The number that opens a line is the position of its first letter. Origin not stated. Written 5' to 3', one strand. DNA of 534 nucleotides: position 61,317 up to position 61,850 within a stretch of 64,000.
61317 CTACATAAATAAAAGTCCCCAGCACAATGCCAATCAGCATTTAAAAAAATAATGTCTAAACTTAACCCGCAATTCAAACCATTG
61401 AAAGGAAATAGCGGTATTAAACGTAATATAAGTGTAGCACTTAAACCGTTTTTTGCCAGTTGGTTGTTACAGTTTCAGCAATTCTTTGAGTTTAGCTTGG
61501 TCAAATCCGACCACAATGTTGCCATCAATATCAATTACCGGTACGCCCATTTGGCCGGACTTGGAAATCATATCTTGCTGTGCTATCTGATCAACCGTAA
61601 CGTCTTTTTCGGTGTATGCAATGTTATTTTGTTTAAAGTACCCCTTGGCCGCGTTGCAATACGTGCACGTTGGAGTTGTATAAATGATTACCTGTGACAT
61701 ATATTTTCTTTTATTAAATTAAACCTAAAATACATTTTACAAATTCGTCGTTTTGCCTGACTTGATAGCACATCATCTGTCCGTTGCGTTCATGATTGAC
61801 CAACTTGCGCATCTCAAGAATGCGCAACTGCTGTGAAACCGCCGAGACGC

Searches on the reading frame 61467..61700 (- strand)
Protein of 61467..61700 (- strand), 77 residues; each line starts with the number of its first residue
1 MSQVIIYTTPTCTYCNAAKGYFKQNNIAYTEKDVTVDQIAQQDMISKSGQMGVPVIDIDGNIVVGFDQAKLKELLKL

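Call 57: search_protein_families(library=pfam, proteins=[window:61467-61700:-], max_evalue=0.001)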
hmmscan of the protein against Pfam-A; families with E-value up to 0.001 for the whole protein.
window:61467-61700:- (77 aa): 3 families
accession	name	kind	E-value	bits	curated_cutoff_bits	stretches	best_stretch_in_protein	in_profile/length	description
PF00462.30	Glutaredoxin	-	5.8e-18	65.3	22.9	1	4-63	1-60/60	Glutaredoxin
PF13192.12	Thioredoxin_3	-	2.4e-05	24.7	24.8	1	6-65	5-63/76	Thioredoxin domain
PF13417.12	GST_N_3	-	0.00027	21.7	22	1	7-64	2-58/75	Glutathione S-transferase, N-terminal domain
